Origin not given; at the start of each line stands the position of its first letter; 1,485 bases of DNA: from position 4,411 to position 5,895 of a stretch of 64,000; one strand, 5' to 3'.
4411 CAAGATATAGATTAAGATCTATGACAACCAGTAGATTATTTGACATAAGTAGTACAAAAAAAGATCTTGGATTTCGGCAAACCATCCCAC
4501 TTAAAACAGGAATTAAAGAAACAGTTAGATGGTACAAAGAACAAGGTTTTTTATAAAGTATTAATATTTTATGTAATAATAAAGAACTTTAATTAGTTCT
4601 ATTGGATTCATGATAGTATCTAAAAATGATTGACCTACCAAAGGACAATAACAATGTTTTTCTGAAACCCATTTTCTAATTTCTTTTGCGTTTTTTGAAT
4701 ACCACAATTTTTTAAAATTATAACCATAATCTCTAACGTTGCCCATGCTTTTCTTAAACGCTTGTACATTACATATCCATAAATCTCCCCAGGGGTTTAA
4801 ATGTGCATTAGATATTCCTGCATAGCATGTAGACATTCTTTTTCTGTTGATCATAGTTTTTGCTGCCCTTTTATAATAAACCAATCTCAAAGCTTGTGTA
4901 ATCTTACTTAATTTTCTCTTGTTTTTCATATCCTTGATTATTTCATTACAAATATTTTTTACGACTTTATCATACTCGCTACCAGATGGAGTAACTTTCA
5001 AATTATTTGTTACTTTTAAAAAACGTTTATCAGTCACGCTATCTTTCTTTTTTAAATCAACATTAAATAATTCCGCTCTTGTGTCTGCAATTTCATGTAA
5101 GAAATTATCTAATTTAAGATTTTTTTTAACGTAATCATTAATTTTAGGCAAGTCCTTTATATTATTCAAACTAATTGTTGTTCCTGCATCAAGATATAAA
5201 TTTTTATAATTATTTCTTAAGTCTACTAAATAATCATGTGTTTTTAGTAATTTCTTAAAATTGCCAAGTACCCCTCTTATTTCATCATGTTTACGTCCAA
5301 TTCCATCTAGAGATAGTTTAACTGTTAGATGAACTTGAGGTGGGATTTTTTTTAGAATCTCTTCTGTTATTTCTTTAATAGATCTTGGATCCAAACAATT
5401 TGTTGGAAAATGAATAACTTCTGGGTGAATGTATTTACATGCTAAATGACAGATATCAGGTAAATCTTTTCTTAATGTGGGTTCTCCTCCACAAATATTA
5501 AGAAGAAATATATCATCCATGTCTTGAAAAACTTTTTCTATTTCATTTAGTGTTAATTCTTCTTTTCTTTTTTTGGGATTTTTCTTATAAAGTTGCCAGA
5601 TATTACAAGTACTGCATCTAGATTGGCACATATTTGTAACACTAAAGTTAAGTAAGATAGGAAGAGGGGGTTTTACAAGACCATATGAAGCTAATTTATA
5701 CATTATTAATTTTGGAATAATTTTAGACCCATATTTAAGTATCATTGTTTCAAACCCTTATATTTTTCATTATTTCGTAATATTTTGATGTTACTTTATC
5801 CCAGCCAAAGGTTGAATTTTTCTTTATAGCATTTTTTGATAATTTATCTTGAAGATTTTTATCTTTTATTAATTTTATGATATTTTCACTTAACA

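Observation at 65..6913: Three radical-SAM/SPASM-like enzymes embedded in a glycosyltransferase-epimerase cluster, with no precursor peptide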

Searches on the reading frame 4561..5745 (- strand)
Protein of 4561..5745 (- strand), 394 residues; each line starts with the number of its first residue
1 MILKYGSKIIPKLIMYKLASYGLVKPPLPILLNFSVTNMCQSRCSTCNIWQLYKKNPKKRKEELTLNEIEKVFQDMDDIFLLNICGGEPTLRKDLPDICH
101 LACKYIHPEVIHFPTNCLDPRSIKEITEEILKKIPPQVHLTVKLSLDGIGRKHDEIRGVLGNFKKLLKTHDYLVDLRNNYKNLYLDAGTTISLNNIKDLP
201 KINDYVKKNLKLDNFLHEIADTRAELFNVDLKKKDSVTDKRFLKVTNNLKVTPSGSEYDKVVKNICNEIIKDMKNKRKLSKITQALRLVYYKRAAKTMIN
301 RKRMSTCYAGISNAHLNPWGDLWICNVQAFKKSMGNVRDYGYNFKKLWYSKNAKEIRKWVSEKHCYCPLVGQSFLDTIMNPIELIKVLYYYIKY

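Call 3: search_protein_families(library=pfam, proteins=[window:4561-5745:-], max_evalue=0.01)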
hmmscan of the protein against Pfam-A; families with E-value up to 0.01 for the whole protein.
window:4561-5745:- (394 aa): 2 families
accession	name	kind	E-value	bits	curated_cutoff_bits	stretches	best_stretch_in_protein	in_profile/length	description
PF04055.27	Radical_SAM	-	2.9e-11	44.2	29.5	1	35-176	2-139/166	Radical SAM superfamily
PF13186.11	SPASM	-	0.00056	20.6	21.5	1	307-365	1-63/67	Iron-sulfur cluster-binding domain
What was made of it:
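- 4561..5745 (-): rSAM3: core radical SAM enzyme of a widespread GT4-rSAM-SDR cassette, with a twitch-like module. Pfam Radical_SAM 44.2 bits, SPASM 20.6 (call 3).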

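Call 4: search_protein_families(library=ncbifam, proteins=[window:4561-5745:-], max_evalue=0.01)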
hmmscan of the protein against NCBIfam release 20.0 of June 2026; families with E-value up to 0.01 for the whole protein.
window:4561-5745:- (394 aa): 35 families (the best 25 are shown)
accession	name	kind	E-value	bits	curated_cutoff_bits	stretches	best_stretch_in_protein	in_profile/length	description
TIGR03962.1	mycofact_rSAM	equivalog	1.9e-14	53.6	265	1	29-174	11-145/339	mycofactocin radical SAM maturase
TIGR04053.2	TIGR04053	equivalog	2e-14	53.6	395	1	29-216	7-184/366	TIGR04053 family radical SAM/SPASM domain-containing protein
NF050035.1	rSAM_WgK_link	exception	2.5e-14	53.1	650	1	28-352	7-314/367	radical SAM/SPASM peptide maturase WgkB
NF033640.1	N_Twi_rSAM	subfamily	3.1e-14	52.9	170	1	23-281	104-368/398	twitch domain-containing radical SAM protein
TIGR04054.1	rSAM_NirJ1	equivalog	3.1e-14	52.4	650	1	32-352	38-331/387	putative heme d1 biosynthesis radical SAM protein NirJ1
TIGR04546.1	rSAM_ahbC_deAc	equivalog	2.7e-12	46.2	650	1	34-236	43-232/390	12,18-didecarboxysiroheme deacetylase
TIGR03961.1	rSAM_PTO1314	hypoth_equivalog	3.2e-11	43.1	306.05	1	17-207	12-179/332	PTO1314 family radical SAM protein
TIGR04055.1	rSAM_NirJ2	equivalog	8.4e-11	42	500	1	33-358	3-284/326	putative heme d1 biosynthesis radical SAM protein NirJ2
TIGR04051.1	rSAM_NirJ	equivalog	3.7e-10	39.3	515.45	1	37-215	9-171/354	heme d1 biosynthesis radical SAM protein NirJ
TIGR03977.1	rSAM_pair_HxsC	equivalog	9.1e-10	37.9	267.9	1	34-211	29-195/292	His-Xaa-Ser system radical SAM maturase HxsC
TIGR04347.1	pseudo_SAM_Halo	equivalog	4.1e-09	36.2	525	1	34-238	42-233/390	TIGR04347 family pseudo-SAM/SPASM protein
TIGR02666.1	moaA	equivalog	7.1e-09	35.1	284.05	1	33-134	13-118/336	GTP 3',8-cyclase MoaA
TIGR04545.1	rSAM_ahbD_hemeb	equivalog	1.9e-08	34.1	500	1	32-208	2-164/339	heme b synthase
NF047865.1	rSAM_PapB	equivalog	2e-08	33.8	340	1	33-339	6-281/330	PapB family radical SAM/SPASM ranthipeptide maturase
NF045702.1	rSAM_GDGT_ether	equivalog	3.2e-08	32.7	450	1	30-209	86-256/486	tetraether lipid synthase Tes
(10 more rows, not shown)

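Call 10: search_solved_structures(query=window:4561-5745:-, max_evalue=0.01, show_alignments=2)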
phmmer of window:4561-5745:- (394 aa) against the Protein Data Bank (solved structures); distinct sequences matched with E-value up to 0.01: 2.
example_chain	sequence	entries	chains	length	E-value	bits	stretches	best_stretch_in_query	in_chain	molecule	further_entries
6efn_A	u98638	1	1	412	1.9e-05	27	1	22-173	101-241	Sporulation killing factor maturation protein SkfB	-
7tol_A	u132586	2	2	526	0.00012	24.3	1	29-152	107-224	glycerol dibiphytanyl glycerol tetraether - macrocyclic archaeol synthase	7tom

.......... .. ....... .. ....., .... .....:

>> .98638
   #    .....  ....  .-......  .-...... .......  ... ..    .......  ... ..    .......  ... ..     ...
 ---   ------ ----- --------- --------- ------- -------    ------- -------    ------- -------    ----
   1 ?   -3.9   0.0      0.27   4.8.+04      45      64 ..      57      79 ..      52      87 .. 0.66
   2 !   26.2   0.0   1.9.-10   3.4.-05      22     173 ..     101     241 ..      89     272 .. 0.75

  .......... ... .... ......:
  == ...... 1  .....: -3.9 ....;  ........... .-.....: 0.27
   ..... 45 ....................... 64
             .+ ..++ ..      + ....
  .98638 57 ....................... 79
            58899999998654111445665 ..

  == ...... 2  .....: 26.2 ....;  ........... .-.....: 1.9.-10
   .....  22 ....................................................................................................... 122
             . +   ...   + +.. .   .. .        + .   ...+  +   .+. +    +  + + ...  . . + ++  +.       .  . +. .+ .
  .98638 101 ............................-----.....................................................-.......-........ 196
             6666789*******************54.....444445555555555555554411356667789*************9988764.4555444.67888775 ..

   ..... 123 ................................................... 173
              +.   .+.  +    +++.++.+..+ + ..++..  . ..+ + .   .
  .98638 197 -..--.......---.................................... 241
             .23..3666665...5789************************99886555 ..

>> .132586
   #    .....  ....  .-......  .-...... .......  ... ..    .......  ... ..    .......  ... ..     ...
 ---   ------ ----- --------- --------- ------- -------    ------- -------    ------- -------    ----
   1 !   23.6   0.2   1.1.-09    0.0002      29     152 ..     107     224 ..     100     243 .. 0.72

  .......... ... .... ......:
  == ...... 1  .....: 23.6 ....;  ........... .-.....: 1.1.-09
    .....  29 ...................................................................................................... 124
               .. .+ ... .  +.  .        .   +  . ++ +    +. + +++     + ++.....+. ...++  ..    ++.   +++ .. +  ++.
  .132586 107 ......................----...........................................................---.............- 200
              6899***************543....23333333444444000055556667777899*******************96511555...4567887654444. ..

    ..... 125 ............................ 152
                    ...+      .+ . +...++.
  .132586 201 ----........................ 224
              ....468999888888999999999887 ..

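Call 19: find_homologous_proteins(query=window:4561-5745:-)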
Query window:4561-5745:- (394 aa): 714 proteins with E <= 0.001 among 2940 candidates; the best 120 are listed.
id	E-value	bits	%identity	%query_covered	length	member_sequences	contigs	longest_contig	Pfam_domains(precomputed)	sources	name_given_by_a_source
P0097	1.3e-266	902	100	100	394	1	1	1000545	PF04055.28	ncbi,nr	ncbi:radical SAM protein [Candidatus Woesearchaeota archaeon B3_Woes]|nr:MAG: radical SAM protein [C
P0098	2.8e-179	614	69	99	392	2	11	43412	PF04055.28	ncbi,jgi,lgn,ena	-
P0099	2.6e-175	601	65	99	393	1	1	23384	PF04055.28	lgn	-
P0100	7.0e-173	593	65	99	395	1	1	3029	PF04055.28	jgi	-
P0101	1.2e-172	592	66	100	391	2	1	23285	PF04055.28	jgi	-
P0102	1.2e-171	589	65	100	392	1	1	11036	PF04055.28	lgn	-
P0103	2.7e-171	588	66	99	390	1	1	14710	PF04055.28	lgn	-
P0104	1.1e-170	586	65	99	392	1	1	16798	PF04055.28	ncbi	ncbi:MAG: radical SAM protein [archaeon]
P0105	1.8e-169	582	63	100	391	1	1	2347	PF04055.28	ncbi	-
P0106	2.6e-166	572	64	100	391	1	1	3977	PF04055.28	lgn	-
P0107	4.0e-165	568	62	99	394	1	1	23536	PF04055.28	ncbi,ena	-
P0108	5.4e-165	567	62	100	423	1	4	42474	PF04055.28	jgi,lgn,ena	-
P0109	6.6e-164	564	61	100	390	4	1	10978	PF13186.12,PF04055.28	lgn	-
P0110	7.3e-161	554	60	99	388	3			PF04055.28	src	-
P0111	9.2e-161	553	60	99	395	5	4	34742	PF13186.12,PF04055.28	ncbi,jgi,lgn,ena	-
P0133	2.6e-131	456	53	98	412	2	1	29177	PF04055.28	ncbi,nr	ncbi:MAG: radical SAM protein [Planctomycetes bacterium]|nr:radical SAM protein [Planctomycetota bac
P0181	2.2e-101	358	43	98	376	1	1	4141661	PF13186.12,PF04055.28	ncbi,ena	-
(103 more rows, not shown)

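Call 21: find_encoding_contigs(protein=P0181, flank=10000, max_places=2)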
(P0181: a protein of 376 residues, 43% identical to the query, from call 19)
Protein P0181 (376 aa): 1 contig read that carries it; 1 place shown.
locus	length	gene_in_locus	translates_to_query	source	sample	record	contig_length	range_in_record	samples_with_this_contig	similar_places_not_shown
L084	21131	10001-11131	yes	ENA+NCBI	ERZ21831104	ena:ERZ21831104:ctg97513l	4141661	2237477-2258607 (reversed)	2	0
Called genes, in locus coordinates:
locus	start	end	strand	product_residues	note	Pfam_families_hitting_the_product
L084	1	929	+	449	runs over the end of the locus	PF01743:PolyA_pol, PF12627:PolyA_pol_RNAbd, PF01966:HD, PF13735:tRNA_NucTran2_2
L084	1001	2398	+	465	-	PF00069:Pkinase, PF07714:PK_Tyr_Ser-Thr, PF03109:ABC1, PF00027:cNMP_binding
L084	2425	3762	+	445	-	PF00919:UPF0004, PF04055:Radical_SAM, PF18693:TRAM_2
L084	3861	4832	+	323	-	PF00348:polyprenyl_synt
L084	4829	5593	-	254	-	PF23023:Anti-Pycsar_Apyc1, PF00753:Lactamase_B, PF12706:Lactamase_B_2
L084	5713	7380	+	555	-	PF13231:PMT_2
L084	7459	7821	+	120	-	PF07963:N_methyl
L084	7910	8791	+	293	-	PF00535:Glycos_transf_2, PF10111:Glyco_tranf_2_2, PF13641:Glyco_tranf_2_3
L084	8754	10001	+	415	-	PF13439:Glyco_transf_4, PF20706:GT4-conflict, PF00534:Glycos_transf_1, PF13692:Glyco_trans_1_4, PF13524:Glyco_trans_1_2 (weak)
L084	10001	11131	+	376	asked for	PF04055:Radical_SAM, PF13186:SPASM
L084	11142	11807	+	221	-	PF02698:DUF218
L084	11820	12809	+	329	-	PF01073:3Beta_HSD, PF01370:Epimerase, PF02719:Polysacc_synt_2, PF04321:RmlD_sub_bind, PF05368:NmrA, PF07993:NAD_binding_4, PF13460:NAD_binding_10, PF16363:GDP_Man_Dehyd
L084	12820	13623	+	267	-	PF08241:Methyltransf_11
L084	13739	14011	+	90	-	PF02604:PhdYeFM_antitox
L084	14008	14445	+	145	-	PF01850:PIN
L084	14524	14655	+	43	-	-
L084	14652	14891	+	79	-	-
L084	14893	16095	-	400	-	PF13439:Glyco_transf_4, PF13477:Glyco_trans_4_2 (weak), PF13579:Glyco_trans_4_4 (weak), PF00534:Glycos_transf_1, PF13524:Glyco_trans_1_2, PF13692:Glyco_trans_1_4, PF20706:GT4-conflict (weak)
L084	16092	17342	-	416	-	PF04464:Glyphos_transf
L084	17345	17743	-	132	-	PF01467:CTP_transf_like, PF06574:FAD_syn (faint)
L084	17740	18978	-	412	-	PF04464:Glyphos_transf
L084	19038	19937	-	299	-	PF00535:Glycos_transf_2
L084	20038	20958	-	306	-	PF00535:Glycos_transf_2, PF10111:Glyco_tranf_2_2 (weak), PF13641:Glyco_tranf_2_3, PF13632:Glyco_trans_2_3 (weak)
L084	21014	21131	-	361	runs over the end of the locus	-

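Call 22: find_encoding_contigs(protein=P0133, flank=10000, max_places=2)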
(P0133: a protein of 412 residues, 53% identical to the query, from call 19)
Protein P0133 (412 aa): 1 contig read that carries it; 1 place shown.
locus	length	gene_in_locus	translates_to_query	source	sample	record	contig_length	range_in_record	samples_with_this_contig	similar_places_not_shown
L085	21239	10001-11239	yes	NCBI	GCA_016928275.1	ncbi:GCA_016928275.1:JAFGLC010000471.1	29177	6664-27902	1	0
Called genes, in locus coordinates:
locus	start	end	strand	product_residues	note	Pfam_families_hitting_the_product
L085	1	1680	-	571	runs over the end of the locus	PF04542:Sigma70_r2 (weak), PF08281:Sigma70_r4_2, PF04545:Sigma70_r4 (weak)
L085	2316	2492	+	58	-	-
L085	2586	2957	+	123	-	-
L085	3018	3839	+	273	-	PF00534:Glycos_transf_1, PF13692:Glyco_trans_1_4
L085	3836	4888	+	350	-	PF01073:3Beta_HSD, PF01370:Epimerase, PF02719:Polysacc_synt_2 (weak), PF04321:RmlD_sub_bind, PF13460:NAD_binding_10, PF16363:GDP_Man_Dehyd, PF07993:NAD_binding_4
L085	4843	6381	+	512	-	PF02310:B12-binding, PF04055:Radical_SAM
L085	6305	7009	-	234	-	PF13489:Methyltransf_23, PF13649:Methyltransf_25, PF13847:Methyltransf_31 (faint), PF08241:Methyltransf_11, PF08242:Methyltransf_12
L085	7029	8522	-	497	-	PF02310:B12-binding, PF04055:Radical_SAM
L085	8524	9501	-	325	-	PF03706:LPG_synthase_TM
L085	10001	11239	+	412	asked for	PF04055:Radical_SAM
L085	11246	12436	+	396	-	PF13439:Glyco_transf_4, PF00534:Glycos_transf_1, PF13692:Glyco_trans_1_4, PF13524:Glyco_trans_1_2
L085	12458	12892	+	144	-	-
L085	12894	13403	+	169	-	PF04307:YdjM (weak)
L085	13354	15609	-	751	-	-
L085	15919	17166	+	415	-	PF01408:GFO_IDH_MocA, PF19051:GFO_IDH_MocA_C2, PF22725:GFO_IDH_MocA_C3 (faint)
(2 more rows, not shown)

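Call 23: find_encoding_contigs(protein=P0098, flank=10000, max_places=3)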
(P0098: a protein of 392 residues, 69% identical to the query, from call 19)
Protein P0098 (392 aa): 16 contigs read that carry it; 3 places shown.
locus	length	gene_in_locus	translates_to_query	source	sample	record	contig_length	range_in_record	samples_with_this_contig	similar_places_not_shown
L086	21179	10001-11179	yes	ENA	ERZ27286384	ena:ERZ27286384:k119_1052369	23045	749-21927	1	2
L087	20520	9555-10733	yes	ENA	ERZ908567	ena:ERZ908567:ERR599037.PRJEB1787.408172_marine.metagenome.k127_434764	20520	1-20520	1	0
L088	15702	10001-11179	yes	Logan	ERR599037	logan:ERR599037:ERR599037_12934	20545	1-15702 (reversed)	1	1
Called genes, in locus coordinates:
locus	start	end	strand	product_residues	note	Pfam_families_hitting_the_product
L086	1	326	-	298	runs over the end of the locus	PF00551:Formyl_trans_N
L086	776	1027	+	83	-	-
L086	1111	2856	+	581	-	PF02543:Carbam_trans_N, PF16861:Carbam_trans_C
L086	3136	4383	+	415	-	PF13472:Lipase_GDSL_2 (weak)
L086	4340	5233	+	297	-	PF00535:Glycos_transf_2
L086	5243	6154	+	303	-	PF03706:LPG_synthase_TM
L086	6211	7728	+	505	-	PF02310:B12-binding, PF04055:Radical_SAM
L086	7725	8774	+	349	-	PF01073:3Beta_HSD, PF01370:Epimerase, PF02719:Polysacc_synt_2, PF04321:RmlD_sub_bind, PF05368:NmrA, PF07993:NAD_binding_4, PF08659:KR, PF13460:NAD_binding_10, +1 more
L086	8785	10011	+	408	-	PF13439:Glyco_transf_4 (weak), PF00534:Glycos_transf_1, PF13692:Glyco_trans_1_4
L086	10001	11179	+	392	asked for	PF04055:Radical_SAM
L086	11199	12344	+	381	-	PF00534:Glycos_transf_1, PF13692:Glyco_trans_1_4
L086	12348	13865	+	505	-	PF02310:B12-binding, PF04055:Radical_SAM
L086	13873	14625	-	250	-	PF01978:TrmB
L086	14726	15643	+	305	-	-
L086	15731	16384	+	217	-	-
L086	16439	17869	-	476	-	PF02366:PMT (weak)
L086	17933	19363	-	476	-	PF02310:B12-binding, PF04055:Radical_SAM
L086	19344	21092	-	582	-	-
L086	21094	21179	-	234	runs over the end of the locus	PF00535:Glycos_transf_2, PF10111:Glyco_tranf_2_2, PF13641:Glyco_tranf_2_3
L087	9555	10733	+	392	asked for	PF04055:Radical_SAM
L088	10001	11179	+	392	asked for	PF04055:Radical_SAM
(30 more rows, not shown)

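Call 33: find_encoding_contigs(protein=P0097, flank=10000, max_places=2)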
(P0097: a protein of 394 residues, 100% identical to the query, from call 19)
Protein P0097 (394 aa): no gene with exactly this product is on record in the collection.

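Call 37: find_related_loci(query=A2, collection=metagenome_contigs, flank=10000)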
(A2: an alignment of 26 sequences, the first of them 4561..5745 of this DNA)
Query A2 (394 aa) in metagenome_contigs; peptide patterns used: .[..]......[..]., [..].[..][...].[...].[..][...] (x = any residue, [..] = any of these).
410 stretches matched a pattern; 350 encode a relative of the query (tblastn E <= 1e-3); the best 80 are kept; 80 distinct loci.
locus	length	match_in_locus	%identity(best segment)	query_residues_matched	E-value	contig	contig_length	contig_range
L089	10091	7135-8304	69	1-392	0e+0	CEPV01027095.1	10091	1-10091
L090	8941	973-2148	62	1-394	7e-170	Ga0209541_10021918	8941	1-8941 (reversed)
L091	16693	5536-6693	67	1-389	5e-166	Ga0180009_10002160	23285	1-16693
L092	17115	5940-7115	60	1-392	1e-163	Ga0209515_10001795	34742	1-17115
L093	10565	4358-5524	59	1-392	1e-153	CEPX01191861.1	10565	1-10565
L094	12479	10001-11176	57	1-393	3e-150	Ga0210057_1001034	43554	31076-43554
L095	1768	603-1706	47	5-388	1e-122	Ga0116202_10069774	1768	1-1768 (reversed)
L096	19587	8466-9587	46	5-394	1e-113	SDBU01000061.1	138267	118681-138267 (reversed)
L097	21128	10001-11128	47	2-393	2e-113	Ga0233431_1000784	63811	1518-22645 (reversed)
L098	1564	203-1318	43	8-394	8e-122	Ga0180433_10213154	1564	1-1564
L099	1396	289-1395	45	4-387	7e-122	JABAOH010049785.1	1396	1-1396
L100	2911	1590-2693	45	5-388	6e-116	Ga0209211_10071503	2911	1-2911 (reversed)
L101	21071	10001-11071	45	16-388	4e-112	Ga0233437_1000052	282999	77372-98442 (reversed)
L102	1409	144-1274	43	1-393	4e-121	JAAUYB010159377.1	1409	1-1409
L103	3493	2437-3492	47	3-370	7e-113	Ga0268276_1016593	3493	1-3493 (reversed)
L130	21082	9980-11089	42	3-388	1e-106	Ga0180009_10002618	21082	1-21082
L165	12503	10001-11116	42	1-388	1e-103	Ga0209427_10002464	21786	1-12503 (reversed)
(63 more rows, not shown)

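Call 45: predict_structure(alignment_id=A2)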
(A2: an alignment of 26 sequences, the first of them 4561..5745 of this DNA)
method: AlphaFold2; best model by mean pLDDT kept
length: 394 residues; sequences in the alignment: 26
mean_pLDDT: 88.2   pTM: 0.90
mean pLDDT of the five models: 88.2, 88.2, 87.6, 86.5, 84.4
residues with pLDDT >= 90: 254; 70-90: 98; 50-70: 32; < 50: 10
segments of 3 or more residues with pLDDT < 50: 229-237
pLDDT, mean of each block of 10 residues (from residue 1): 69 92 93 90 78 84 96 96 89 96 97 95 98 98 96 93 98 97 96 91 95 91 60 49 68 89 92 90 94 91 86 91 72 88 97 90 73 85 94 92
secondary structure, 60 per line:
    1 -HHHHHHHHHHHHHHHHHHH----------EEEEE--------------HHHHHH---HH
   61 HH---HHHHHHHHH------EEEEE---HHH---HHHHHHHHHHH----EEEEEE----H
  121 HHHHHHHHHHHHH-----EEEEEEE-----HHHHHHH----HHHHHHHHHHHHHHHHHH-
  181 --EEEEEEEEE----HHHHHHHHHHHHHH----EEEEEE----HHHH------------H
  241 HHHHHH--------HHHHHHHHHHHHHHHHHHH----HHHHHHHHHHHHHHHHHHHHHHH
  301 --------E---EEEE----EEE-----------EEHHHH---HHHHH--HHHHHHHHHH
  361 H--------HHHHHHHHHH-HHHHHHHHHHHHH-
elements in order: H2-20 E31-35 H50-55 H59-62 H66-74 E81-85 H95-105 E110-115 H120-133 E139-145 H151-157 H162-179 E183-191 H196-209 E214-219 H224-227 H240-246 H255-273 H278-300 E313-316 E321-323 H337-340 H344-348 H351-361 H370-379 H381-393
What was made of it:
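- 4561..5745 (-): AF2 pLDDT 88.2 (call 45).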

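Call 47: fold_search(model_id=the predicted structure, library=pdb)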
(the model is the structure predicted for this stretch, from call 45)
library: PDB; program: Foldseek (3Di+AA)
matches with E <= 10: 1489; with E <= 0.001: 25
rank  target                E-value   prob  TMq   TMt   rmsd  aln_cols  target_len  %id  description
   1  5wgg_A                4.9e-09  1.00  0.47  0.43  10.9       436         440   16  Structural Insights into Thioether Bond Formation in the Biosynthesis of Sactipeptides (released 2017-07-26)
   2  6efn                  5.2e-08  1.00  0.46  0.48   7.9       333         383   15  Structure of a RiPP maturase, SkfB (released 2018-10-24)
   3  2fb2_B                6.4e-08  1.00  0.46  0.55   9.8       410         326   16  Structure of the MoaA Arg17/266/268/Ala triple mutant (released 2006-05-09)
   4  4k39_B                9.9e-08  1.00  0.50  0.54   8.5       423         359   14  Native anSMEcpe with bound AdoMet and Cp18Cys peptide (released 2013-05-08)
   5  4k36_B                9.9e-08  1.00  0.50  0.54   8.5       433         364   15  His6 tagged anSMEcpe with bound AdoMet (released 2013-05-08)
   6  4k37_B                1.4e-07  1.00  0.51  0.54   8.5       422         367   16  Native anSMEcpe with bound AdoMet (released 2013-05-08)
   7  4k39_A                2.0e-07  1.00  0.52  0.56   8.2       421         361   17  Native anSMEcpe with bound AdoMet and Cp18Cys peptide (released 2013-05-08)
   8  5v1q_A                2.3e-07  1.00  0.54  0.50   6.9       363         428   16  Crystal structure of Streptococcus suis SuiB (released 2017-08-30)
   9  5v1s_A                3.1e-07  1.00  0.55  0.51   5.7       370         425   14  Crystal structure of Streptococcus suis SuiB bound to S-adenosylmethionine (released 2017-08-30)
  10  6c8v                  3.1e-07  1.00  0.47  0.58   5.4       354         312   14  X-ray structure of PqqE from Methylobacterium extorquens (released 2018-02-14)
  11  4k38_A                3.1e-07  1.00  0.51  0.54   8.2       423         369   16  Native anSMEcpe with bound AdoMet and Kp18Cys peptide (released 2013-05-08)
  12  8hzv_C                3.2e-07  1.00  0.45  0.38   9.9       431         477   11  The crystal structure of a Radical SAM Enzyme DesII (released 2024-07-10)
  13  4k38_B                4.0e-07  1.00  0.50  0.54   8.6       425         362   15  Native anSMEcpe with bound AdoMet and Kp18Cys peptide (released 2013-05-08)
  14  4k37_A                4.2e-07  1.00  0.51  0.54   8.5       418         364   16  Native anSMEcpe with bound AdoMet (released 2013-05-08)
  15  8hzv_D                4.2e-07  1.00  0.43  0.37  14.2       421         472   12  The crystal structure of a Radical SAM Enzyme DesII (released 2024-07-10)
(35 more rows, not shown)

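Call 58: search_protein_representatives(alignment_id=A2)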
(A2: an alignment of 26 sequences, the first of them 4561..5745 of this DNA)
Query: 26 sequences, 377 profile positions. Proteins with E-value up to 0.001 (for the whole library): 22967; up to 1e-10: 7169; up to 1e-30: 1771. The best 150 are listed.
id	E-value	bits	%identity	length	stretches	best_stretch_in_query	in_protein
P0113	7.7e-171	584.5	-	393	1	5-374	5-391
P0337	5.3e-163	558.7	-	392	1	3-375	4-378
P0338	2.3e-131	454.6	-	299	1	3-299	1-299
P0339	2.0e-128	444.9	-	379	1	4-373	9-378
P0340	6.1e-123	426.8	-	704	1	17-370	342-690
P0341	3.6e-112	391.4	-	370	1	10-373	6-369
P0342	5.7e-112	390.7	-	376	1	9-375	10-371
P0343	9.3e-110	383.5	-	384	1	9-371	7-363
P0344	3.9e-108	378.1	-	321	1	55-372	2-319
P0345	1.0e-105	370.2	-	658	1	4-375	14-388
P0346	1.1e-99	350.4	-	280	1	100-375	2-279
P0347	1.5e-98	346.6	-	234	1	153-375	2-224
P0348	4.6e-98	345.0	-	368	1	13-374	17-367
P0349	1.1e-97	343.8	-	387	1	8-374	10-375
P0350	5.0e-96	338.3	-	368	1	5-376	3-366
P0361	8.3e-88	311.2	-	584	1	12-375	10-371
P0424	4.5e-69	249.5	-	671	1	26-370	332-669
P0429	4.5e-68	246.3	-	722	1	6-245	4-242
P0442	1.7e-66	241.1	-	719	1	26-375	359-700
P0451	9.9e-66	238.6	-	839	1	8-373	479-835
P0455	2.1e-65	237.5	-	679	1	16-353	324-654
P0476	4.8e-64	233.0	-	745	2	7-213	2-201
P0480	1.1e-63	231.8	-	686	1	21-372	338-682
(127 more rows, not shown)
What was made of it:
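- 4561..5745 (-): 1,771 family representatives at E<=1e-30 (call 58).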
